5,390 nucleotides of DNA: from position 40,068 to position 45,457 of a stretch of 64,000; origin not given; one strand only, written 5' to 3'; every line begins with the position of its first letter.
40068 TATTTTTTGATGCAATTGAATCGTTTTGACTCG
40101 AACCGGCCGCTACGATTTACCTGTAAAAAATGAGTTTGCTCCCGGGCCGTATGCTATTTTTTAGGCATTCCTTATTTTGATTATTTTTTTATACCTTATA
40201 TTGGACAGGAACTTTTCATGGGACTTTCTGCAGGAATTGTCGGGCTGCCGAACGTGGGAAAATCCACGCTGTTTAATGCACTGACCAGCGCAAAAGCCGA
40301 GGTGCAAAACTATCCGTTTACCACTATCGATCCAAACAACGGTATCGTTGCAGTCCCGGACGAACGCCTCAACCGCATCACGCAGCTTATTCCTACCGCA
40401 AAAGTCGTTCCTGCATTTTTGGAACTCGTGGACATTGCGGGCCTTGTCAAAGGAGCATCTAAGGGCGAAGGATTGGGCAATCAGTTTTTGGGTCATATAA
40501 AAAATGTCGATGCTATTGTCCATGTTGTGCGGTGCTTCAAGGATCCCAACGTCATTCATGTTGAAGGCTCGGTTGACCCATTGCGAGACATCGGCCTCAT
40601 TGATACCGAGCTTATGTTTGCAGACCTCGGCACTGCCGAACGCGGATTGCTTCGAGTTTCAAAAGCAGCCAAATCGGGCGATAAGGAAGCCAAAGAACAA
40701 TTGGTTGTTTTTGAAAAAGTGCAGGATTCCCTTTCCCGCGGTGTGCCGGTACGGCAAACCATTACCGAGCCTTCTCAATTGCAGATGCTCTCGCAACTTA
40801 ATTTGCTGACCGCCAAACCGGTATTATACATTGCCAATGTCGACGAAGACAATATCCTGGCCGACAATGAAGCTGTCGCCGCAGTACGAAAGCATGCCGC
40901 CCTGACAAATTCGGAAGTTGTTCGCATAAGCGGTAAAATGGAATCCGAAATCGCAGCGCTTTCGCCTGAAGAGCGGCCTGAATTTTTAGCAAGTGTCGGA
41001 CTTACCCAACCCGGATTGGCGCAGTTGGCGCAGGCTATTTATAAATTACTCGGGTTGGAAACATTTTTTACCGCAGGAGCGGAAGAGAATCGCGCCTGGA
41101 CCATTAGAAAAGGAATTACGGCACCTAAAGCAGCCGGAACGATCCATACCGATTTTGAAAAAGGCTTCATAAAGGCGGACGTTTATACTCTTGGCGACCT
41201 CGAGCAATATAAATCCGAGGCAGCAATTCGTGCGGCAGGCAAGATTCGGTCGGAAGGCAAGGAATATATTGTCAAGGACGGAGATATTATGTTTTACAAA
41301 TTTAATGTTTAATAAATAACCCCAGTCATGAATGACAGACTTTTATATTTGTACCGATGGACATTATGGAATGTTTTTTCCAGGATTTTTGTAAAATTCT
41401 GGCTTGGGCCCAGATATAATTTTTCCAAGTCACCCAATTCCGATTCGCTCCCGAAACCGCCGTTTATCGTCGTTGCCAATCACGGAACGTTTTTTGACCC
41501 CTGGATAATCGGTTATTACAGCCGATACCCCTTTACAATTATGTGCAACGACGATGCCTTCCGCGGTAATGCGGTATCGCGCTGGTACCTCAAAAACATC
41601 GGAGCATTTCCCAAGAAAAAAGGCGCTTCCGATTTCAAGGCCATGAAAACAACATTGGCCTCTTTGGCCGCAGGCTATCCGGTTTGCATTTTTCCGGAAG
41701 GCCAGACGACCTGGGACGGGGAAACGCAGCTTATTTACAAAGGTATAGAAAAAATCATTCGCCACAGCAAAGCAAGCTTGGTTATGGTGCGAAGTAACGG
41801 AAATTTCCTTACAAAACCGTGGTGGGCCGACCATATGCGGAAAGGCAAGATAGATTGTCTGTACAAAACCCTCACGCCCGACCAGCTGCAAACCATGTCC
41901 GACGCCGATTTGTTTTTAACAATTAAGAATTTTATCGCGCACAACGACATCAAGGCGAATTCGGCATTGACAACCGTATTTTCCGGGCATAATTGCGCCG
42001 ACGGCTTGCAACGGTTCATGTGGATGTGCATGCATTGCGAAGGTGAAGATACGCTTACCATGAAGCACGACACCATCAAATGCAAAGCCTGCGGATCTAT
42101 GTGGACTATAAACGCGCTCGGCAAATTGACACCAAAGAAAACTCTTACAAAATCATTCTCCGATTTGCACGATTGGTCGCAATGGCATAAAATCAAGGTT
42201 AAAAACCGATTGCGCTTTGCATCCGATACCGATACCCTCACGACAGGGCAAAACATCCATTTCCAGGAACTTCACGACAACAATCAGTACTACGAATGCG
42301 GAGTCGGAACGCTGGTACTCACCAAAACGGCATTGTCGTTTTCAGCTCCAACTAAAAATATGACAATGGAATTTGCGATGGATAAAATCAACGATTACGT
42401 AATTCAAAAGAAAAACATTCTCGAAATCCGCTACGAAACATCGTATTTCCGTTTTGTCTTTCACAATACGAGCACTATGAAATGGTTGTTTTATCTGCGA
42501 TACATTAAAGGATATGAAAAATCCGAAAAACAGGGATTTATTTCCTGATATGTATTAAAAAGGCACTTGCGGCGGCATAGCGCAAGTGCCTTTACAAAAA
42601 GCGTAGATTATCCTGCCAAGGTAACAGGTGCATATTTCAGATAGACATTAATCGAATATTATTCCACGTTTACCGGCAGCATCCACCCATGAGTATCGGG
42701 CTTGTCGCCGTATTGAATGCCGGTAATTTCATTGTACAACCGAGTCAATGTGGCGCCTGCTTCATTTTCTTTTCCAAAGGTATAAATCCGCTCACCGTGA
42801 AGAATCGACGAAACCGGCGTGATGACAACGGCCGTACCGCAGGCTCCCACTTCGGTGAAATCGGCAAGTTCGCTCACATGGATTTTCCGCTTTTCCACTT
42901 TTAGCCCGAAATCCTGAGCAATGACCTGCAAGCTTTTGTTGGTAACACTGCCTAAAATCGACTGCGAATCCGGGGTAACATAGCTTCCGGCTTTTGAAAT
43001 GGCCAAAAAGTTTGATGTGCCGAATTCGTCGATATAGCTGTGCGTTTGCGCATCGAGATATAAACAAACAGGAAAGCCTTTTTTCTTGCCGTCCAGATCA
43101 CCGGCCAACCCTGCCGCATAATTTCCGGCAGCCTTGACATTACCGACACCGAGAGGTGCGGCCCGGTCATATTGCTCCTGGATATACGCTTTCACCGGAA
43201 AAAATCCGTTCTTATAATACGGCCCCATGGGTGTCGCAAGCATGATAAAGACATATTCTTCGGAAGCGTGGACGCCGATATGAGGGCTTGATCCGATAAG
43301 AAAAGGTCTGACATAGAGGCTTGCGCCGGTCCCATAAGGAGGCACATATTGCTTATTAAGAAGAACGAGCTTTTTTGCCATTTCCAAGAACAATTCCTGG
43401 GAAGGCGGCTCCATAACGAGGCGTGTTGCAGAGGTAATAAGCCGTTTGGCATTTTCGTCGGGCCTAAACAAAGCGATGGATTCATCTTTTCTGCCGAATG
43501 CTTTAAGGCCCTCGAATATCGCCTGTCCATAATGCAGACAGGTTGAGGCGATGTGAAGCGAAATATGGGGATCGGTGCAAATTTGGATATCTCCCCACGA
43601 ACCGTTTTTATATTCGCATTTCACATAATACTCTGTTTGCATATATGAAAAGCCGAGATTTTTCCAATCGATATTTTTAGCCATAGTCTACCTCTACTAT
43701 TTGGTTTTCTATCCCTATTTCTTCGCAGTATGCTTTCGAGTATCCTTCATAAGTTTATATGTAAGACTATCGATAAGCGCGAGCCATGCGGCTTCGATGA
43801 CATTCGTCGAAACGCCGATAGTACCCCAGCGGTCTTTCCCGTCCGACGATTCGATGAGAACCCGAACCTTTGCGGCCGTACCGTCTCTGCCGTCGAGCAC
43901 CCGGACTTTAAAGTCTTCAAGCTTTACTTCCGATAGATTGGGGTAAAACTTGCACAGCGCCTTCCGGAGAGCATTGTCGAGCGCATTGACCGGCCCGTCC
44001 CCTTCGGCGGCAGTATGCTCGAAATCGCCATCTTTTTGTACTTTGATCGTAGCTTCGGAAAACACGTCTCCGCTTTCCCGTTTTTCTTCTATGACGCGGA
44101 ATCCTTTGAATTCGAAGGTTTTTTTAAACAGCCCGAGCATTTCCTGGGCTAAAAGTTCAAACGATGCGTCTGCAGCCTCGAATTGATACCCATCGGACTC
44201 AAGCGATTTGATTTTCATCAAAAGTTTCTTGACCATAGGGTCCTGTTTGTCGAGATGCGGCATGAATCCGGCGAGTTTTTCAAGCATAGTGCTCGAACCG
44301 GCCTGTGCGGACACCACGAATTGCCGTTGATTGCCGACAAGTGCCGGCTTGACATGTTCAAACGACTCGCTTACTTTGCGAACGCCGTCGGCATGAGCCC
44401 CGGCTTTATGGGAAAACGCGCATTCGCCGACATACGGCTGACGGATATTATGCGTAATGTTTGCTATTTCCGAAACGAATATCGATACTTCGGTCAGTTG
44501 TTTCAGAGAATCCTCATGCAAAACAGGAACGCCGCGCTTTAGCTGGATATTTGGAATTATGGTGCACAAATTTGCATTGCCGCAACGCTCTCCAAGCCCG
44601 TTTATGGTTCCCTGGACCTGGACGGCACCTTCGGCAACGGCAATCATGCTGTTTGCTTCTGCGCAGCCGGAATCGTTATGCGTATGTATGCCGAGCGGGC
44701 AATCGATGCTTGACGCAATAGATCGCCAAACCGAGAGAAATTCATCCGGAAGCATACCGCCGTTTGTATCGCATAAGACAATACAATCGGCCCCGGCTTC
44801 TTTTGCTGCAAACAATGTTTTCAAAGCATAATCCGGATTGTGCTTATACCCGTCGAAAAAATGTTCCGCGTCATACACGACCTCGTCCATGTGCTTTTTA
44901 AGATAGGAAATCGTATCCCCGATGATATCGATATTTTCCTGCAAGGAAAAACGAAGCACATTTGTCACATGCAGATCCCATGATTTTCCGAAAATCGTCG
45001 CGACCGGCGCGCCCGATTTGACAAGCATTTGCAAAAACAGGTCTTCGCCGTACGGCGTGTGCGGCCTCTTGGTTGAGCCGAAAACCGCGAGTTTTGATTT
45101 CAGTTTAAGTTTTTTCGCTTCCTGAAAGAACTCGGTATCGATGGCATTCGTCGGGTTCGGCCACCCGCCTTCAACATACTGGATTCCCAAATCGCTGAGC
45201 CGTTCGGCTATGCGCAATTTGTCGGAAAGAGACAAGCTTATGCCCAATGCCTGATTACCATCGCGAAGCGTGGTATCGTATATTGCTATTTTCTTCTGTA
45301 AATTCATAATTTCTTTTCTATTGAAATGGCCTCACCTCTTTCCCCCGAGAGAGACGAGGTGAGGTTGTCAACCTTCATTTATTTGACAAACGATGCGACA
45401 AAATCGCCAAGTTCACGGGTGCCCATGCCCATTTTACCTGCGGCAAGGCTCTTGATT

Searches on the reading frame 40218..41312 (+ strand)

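Call 6: search_protein_families(library=ncbifam, proteins=[window:40218-41312:+], max_evalue=1e-10)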
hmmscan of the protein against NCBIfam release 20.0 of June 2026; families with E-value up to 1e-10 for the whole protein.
window:40218-41312:+ (364 aa): 6 families
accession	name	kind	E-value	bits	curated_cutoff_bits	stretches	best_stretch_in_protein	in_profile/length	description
TIGR00092.1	TIGR00092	equivalog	4.2e-139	463.8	279.2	1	1-364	1-368/368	redox-regulated ATPase YchF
NF007171.0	PRK09602.1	subfamily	7.7e-39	133.6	387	1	4-245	4-259/397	YchF-related putative GTPase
NF008955.0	PRK12297.1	equivalog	1.2e-26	93.6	406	1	5-189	162-313/429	GTPase ObgE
NF008956.1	PRK12299.1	equivalog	2.2e-25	89.3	300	1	5-143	161-271/327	GTPase ObgE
TIGR02729.1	Obg_CgtA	equivalog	5.5e-25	88.1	280.25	1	5-134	160-266/329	Obg family GTPase CgtA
NF008954.1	PRK12296.1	equivalog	7.2e-23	80.7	377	1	6-136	163-270/470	GTPase ObgE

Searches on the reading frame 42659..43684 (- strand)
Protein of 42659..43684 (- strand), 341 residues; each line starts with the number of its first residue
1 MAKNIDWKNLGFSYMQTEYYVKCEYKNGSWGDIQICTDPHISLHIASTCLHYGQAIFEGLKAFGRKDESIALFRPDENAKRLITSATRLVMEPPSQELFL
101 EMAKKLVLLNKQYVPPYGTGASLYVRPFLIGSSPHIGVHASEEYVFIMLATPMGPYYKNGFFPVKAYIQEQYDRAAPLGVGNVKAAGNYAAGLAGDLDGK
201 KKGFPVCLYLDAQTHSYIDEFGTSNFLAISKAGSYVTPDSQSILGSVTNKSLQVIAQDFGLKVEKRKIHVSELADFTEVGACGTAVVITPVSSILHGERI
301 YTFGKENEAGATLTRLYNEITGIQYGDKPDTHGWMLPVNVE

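Call 6: search_protein_families(library=ncbifam, proteins=[window:42659-43684:-], max_evalue=1e-10)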
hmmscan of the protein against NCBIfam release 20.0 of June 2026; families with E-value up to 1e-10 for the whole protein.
window:42659-43684:- (341 aa): 7 families
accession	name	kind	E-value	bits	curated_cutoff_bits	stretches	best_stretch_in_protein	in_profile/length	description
NF009897.0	PRK13357.1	equivalog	4.3e-124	413.9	307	1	2-338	15-357/358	branched-chain amino acid aminotransferase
TIGR01123.1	ilvE_II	equivalog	3.8e-105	351.3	250.05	1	30-337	1-312/313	branched-chain-amino-acid transaminase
NF005146.0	PRK06606.1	equivalog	9.6e-35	120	279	1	30-338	10-306/307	branched-chain amino acid transaminase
TIGR01122.1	ilvE_I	equivalog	2.2e-28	99.3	245.55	1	41-336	12-296/298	branched-chain-amino-acid transaminase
NF005726.0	PRK07544.1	equivalog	3.7e-25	88.7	396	1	30-298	14-268/295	branched-chain amino acid aminotransferase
NF006185.0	PRK08320.1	subfamily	7e-12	45.1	363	1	49-321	25-283/292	branched-chain amino acid aminotransferase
NF009896.0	PRK13356.1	equivalog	6.7e-11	41.8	262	1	24-294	10-261/287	branched-chain amino acid aminotransferase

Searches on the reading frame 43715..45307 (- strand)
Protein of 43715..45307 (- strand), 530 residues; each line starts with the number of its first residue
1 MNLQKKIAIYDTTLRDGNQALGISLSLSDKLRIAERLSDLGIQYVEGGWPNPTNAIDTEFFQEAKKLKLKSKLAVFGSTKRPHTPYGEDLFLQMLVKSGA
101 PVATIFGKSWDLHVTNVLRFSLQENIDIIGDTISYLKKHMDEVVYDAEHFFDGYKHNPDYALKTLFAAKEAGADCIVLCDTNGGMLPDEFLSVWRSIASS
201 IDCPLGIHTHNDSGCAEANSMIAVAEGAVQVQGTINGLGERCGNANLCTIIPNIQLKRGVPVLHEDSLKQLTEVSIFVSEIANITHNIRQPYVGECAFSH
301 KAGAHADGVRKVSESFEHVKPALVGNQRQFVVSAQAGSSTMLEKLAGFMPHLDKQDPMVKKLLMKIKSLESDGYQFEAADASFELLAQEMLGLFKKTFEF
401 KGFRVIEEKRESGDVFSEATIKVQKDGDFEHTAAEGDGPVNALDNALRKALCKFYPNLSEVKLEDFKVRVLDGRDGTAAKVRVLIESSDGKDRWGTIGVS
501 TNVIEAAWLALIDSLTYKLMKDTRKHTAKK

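Call 6: search_protein_families(library=ncbifam, proteins=[window:43715-45307:-], max_evalue=1e-10)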
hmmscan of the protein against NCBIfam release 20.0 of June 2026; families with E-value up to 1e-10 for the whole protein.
window:43715-45307:- (530 aa): 18 families
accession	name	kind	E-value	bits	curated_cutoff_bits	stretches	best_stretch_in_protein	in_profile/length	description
TIGR00977.1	citramal_synth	equivalog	3.9e-221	734.9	450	1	6-525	1-523/526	citramalate synthase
NF002085.0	PRK00915.1-2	subfamily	1.2e-86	291.5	517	1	1-520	8-501/504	2-isopropylmalate synthase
NF002086.0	PRK00915.1-3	equivalog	8.7e-71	238.9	532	1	3-527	3-510/516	2-isopropylmalate synthase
NF002088.0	PRK00915.1-5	equivalog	4.2e-67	226.8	697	1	5-525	2-505/514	2-isopropylmalate synthase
TIGR00973.1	leuA_bact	equivalog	1.3e-66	225.1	598.7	1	6-515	1-493/494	2-isopropylmalate synthase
TIGR02090.1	LEU1_arch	subfamily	2.9e-66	224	484.75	1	7-380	1-358/363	isopropylmalate/citramalate/homocitrate synthases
NF002087.0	PRK00915.1-4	equivalog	2.7e-61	207.6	729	1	4-527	4-511/516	2-isopropylmalate synthase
TIGR02146.1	LysS_fung_arch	equivalog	5.6e-59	200.1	413.55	1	9-368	1-344/344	homocitrate synthase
NF002084.0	PRK00915.1-1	equivalog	7.9e-59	199.5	748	1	4-516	2-497/523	2-isopropylmalate synthase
NF041069.1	IPMS_Sufob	equivalog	8.5e-55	186.5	600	1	7-382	1-362/371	isopropylmalate synthase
TIGR02660.1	nifV_homocitr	equivalog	8.4e-51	173.3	462.9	1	7-368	2-347/365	homocitrate synthase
NF042434.1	IPMS_Lepto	equivalog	2.9e-42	145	500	1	4-366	3-366/374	2-isopropylmalate synthase LeuA2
NF042433.1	CitmalDyn_Leptosp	equivalog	1.8e-41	142.3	950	1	3-501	4-493/514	(R)-citramalate synthase CimA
NF002991.1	PRK03739.1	subfamily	2.9e-30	105.5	455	1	203-316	235-345/550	2-isopropylmalate synthase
TIGR00970.1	leuA_yeast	equivalog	1.1e-21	77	697.4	1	196-315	231-347/564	2-isopropylmalate synthase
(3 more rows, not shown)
